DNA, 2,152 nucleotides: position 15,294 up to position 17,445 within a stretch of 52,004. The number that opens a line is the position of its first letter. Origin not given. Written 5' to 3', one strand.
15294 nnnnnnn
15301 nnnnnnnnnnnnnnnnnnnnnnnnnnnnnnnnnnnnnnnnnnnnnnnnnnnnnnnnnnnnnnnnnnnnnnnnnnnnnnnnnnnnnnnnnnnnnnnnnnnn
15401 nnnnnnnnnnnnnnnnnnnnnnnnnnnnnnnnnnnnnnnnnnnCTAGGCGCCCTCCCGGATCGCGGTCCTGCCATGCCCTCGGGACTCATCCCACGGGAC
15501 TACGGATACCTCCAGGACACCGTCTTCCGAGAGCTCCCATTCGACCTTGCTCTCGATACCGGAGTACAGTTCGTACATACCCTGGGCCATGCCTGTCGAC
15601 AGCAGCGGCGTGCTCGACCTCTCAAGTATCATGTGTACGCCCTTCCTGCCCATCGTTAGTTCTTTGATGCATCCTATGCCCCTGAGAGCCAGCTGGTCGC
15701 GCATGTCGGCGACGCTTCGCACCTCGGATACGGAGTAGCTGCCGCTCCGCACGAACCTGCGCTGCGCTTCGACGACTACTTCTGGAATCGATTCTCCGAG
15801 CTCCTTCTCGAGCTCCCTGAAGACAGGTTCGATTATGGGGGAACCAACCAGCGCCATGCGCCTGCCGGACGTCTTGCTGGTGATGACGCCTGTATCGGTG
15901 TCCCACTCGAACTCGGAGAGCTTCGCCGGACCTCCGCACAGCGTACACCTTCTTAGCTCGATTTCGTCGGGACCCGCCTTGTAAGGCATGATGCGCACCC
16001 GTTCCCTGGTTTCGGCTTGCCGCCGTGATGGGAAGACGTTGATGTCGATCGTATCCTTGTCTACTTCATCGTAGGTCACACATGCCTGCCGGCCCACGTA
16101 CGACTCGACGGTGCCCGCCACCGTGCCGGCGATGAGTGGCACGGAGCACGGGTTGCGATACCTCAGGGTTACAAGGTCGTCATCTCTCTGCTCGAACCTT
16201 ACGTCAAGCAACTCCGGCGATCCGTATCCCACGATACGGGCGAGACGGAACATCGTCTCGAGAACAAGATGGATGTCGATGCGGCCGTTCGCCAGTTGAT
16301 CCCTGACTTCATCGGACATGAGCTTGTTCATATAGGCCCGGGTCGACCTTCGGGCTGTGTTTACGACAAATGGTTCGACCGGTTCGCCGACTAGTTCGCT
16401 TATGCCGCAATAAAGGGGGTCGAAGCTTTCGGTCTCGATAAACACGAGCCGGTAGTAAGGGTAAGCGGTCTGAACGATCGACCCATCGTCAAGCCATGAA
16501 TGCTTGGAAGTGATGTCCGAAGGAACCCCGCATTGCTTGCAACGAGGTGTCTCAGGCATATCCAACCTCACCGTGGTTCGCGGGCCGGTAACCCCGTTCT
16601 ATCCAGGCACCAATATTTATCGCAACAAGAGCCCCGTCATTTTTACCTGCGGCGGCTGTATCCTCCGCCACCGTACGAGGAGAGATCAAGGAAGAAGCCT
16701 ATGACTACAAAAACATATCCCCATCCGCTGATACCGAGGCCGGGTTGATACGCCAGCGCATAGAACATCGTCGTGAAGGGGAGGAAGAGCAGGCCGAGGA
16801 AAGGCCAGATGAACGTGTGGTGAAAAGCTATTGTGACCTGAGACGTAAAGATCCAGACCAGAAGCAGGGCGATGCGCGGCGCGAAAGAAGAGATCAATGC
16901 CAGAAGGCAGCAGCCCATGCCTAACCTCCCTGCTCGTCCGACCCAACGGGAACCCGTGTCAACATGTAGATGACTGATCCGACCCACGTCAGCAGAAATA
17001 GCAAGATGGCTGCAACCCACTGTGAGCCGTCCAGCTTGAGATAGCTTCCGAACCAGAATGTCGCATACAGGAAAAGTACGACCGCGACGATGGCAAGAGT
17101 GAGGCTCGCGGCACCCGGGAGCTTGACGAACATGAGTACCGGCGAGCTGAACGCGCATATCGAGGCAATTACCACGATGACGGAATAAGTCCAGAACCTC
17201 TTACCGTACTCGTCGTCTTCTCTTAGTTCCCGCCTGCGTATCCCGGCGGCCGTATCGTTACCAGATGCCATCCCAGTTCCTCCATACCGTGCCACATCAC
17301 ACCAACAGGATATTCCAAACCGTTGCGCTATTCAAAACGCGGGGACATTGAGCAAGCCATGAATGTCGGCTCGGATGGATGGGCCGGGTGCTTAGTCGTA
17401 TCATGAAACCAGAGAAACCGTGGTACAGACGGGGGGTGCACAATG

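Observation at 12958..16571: Translationally coupled operon: two paralogous, internally duplicated CxxC + V4R-like proteins followed by an orphan ADP-forming acyl-CoA synthetase alpha module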

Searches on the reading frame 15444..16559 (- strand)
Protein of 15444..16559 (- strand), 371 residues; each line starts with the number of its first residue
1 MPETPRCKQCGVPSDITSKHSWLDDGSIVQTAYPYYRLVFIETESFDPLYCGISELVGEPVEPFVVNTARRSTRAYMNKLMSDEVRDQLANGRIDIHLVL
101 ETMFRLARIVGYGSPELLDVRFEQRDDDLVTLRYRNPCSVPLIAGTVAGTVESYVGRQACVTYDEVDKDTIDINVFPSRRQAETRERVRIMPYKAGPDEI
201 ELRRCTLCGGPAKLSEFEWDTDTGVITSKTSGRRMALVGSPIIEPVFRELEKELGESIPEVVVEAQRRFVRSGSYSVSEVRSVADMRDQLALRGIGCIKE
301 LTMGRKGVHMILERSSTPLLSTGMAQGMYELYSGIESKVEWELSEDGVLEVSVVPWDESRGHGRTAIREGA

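Call 3: search_protein_families(library=pfam, proteins=[window:15444-16559:-], max_evalue=1)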
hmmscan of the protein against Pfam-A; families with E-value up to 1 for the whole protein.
window:15444-16559:- (371 aa): 3 families
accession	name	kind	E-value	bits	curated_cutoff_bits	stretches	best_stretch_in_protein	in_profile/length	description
PF13824.12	zf-Mss51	-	0.0047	17.5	27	0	204-223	16-35/55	Zinc-finger of mitochondrial splicing suppressor 51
PF16988.10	Vps36-NZF-N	-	0.052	13.4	27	1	3-17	32-46/65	Vacuolar protein sorting 36 NZF-N zinc-finger domain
PF24461.1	DUF7576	-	0.16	12.3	27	0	3-30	16-46/60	Family of unknown function (DUF7576)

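Call 4: search_protein_families(library=ncbifam, proteins=[window:15444-16559:-], max_evalue=1)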
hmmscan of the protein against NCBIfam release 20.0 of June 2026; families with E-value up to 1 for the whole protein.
window:15444-16559:- (371 aa): 0 families

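Call 69: list_cluster_members(proteins=[window:15444-16559:-, window:14367-15443:-, P0170])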
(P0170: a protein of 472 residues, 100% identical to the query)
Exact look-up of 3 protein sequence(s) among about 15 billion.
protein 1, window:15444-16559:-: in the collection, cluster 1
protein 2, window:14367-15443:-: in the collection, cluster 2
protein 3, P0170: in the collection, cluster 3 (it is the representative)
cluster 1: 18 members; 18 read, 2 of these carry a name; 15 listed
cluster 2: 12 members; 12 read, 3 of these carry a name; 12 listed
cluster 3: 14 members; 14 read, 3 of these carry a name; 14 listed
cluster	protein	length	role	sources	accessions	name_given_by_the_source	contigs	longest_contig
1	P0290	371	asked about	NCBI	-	-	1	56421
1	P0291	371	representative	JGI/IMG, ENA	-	hypothetical protein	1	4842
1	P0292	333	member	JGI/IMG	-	hypothetical protein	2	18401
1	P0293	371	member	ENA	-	-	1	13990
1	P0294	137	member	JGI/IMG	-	-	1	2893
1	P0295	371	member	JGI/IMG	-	-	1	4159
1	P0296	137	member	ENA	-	-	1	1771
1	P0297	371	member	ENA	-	-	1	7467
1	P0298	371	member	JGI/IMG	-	-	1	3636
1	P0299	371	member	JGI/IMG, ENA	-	-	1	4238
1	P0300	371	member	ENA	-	-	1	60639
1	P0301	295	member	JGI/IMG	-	-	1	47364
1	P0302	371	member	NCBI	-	-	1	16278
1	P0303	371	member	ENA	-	-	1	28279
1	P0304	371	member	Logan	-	-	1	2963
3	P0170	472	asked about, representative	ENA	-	-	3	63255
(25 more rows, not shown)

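Call 79: search_protein_families(library=padloc, proteins=[window:15444-16559:-], max_evalue=0.01)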
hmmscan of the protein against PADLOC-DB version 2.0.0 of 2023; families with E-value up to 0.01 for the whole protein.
window:15444-16559:- (371 aa): 0 families

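Call 80: search_protein_families(library=phrogs, proteins=[window:15444-16559:-], max_evalue=0.01)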
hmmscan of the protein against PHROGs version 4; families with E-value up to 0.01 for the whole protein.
window:15444-16559:- (371 aa): 0 families

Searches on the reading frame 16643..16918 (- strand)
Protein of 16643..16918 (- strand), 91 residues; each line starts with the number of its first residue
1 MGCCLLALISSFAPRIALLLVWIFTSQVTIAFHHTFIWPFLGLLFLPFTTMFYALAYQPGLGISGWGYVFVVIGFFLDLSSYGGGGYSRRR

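Call 79: search_protein_families(library=padloc, proteins=[window:16643-16918:-], max_evalue=0.01)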
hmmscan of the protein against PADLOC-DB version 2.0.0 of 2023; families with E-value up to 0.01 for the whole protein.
window:16643-16918:- (91 aa): 0 families
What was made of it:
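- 16643..16918 (-): Small membrane protein 2 (91 aa). Its ATG lies 2 nt after the stop of membrane protein 1, with GGGAGG just upstream. No PADLOC hit (call 79).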

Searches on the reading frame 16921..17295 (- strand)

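Call 3: search_protein_families(library=pfam, proteins=[window:16921-17295:-], max_evalue=1)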
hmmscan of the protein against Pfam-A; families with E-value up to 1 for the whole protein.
window:16921-17295:- (124 aa): 4 families
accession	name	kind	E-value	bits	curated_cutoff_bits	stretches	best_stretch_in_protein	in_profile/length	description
PF13631.11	Cytochrom_B_N_2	-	0.013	15.9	27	1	69-108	4-43/169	Cytochrome b(N-terminal)/b6/petB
PF25587.1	Rv2743c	-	0.22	11.6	27.7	1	20-91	18-86/237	Rv2743c family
PF06749.17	DUF1218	-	0.51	11.3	25.3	0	65-109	3-48/95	Protein of unknown function (DUF1218)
PF01988.24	VIT1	-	0.73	10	28.1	0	23-98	121-196/214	VIT family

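Call 4: search_protein_families(library=ncbifam, proteins=[window:16921-17295:-], max_evalue=1)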
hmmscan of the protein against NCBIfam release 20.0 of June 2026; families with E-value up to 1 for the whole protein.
window:16921-17295:- (124 aa): 1 family
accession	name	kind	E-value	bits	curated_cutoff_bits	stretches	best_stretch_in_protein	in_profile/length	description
NF047839.1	PspM_Rv2743c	equivalog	0.44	10.4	80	1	38-90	18-70/220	phage shock envelope stress response protein PspM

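Call 79: search_protein_families(library=padloc, proteins=[window:16921-17295:-], max_evalue=0.01)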
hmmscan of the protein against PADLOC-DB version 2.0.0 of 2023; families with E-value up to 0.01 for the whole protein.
window:16921-17295:- (124 aa): 0 families
